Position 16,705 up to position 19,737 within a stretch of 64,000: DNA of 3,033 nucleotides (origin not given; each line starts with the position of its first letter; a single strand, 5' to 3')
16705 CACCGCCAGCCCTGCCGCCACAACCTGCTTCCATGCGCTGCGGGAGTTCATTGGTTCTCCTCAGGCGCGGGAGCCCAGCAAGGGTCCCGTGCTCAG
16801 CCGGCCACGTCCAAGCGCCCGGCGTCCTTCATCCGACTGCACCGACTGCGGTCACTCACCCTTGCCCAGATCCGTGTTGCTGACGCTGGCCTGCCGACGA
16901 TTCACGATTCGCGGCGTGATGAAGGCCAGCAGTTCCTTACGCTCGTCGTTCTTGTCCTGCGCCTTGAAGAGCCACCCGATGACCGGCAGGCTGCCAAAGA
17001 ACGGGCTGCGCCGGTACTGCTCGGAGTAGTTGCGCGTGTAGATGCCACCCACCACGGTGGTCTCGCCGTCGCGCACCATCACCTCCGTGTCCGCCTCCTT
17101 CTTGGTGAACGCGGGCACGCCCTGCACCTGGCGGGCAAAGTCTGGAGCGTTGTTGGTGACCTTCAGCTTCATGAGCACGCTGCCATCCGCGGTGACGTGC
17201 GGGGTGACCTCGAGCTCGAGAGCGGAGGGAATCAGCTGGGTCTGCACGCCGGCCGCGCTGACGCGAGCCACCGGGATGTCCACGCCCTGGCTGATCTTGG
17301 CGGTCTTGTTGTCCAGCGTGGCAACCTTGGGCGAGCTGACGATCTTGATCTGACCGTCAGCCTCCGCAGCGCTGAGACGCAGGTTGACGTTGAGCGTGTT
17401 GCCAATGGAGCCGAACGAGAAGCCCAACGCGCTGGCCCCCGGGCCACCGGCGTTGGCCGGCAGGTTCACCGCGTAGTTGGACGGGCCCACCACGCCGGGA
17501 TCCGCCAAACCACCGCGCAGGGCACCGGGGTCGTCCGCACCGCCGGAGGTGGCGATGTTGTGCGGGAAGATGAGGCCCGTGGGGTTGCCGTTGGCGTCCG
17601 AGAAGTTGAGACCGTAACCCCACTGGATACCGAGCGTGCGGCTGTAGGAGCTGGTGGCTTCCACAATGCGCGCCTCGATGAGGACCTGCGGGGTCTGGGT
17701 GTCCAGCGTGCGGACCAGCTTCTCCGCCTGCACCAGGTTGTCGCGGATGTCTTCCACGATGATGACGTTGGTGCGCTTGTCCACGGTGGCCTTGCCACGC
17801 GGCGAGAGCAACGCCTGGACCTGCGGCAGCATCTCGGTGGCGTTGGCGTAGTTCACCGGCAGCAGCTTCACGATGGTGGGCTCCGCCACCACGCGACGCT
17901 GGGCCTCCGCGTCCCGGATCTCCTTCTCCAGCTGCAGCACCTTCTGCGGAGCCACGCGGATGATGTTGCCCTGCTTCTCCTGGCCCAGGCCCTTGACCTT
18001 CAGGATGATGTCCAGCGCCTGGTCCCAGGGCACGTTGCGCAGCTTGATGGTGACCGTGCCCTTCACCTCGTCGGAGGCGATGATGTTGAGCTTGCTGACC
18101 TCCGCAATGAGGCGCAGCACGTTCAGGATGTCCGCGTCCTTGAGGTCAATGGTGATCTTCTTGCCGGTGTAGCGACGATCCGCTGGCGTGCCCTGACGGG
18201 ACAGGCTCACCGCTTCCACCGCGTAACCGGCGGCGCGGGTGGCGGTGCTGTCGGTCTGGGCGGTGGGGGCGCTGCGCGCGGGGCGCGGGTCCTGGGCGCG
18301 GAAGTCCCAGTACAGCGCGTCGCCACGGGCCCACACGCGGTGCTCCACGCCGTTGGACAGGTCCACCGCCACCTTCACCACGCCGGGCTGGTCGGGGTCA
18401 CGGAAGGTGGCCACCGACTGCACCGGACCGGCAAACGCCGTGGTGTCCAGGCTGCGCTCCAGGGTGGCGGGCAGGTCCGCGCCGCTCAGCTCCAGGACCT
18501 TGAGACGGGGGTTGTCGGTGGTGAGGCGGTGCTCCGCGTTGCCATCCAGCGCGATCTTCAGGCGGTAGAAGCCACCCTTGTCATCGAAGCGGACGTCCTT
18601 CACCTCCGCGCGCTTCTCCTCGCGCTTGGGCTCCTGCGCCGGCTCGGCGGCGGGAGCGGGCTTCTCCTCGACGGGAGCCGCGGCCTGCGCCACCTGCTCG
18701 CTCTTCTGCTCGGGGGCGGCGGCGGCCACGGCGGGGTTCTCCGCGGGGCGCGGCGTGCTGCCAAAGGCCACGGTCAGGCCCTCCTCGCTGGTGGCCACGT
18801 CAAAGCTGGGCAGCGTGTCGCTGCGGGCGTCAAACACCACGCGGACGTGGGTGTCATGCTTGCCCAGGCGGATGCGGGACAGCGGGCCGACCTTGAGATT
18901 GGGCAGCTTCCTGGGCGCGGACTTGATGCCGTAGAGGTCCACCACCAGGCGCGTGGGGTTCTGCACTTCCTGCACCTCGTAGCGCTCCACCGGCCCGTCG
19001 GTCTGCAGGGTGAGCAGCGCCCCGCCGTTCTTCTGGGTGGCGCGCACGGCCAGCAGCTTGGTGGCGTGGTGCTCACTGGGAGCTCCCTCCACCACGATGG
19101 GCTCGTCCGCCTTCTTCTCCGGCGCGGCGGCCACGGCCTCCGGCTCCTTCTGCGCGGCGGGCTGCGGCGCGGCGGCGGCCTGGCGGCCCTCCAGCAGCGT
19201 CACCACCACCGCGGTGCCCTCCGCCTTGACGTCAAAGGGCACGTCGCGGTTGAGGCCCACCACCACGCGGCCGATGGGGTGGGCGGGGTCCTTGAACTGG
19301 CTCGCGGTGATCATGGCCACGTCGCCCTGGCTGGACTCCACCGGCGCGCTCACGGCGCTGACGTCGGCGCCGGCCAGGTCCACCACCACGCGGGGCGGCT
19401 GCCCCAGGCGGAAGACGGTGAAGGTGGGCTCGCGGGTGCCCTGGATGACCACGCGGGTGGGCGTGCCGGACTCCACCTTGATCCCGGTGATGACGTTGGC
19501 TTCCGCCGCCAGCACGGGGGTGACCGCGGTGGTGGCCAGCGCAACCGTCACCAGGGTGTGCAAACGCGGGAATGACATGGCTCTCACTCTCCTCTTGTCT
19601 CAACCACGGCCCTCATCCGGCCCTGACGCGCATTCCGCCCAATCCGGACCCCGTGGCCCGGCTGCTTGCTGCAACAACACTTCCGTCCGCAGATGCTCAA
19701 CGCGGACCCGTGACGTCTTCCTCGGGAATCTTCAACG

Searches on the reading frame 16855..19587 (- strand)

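Call 120: search_protein_families(library=pfam, proteins=[window:16855-19587:-], max_evalue=0.00001)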
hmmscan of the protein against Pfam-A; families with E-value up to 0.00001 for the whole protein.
window:16855-19587:- (911 aa): 6 families
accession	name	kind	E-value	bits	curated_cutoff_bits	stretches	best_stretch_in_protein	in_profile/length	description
PF00263.26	Secretin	-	1.8e-44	151.8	27.5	1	740-895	1-168/169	Bacterial type II and III secretion system protein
PF11741.13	AMIN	-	4.8e-30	104.1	20.5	3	181-274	2-100/101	AMIN domain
PF03958.22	Secretin_N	-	8.1e-12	45.6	28.2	1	573-634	1-69/69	Bacterial type II/III secretion system short domain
PF07660.19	STN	-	3.5e-11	43.1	28.4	1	500-548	1-52/52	Secretin and TonB N terminus short domain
PF24837.1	AMIN-like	-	1.8e-07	31.7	27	0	236-269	3-37/129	AMIN-like domain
PF21305.2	type_II_gspD_N0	-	3.7e-06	27.1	27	1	481-535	2-60/71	GspD-like, N0 domain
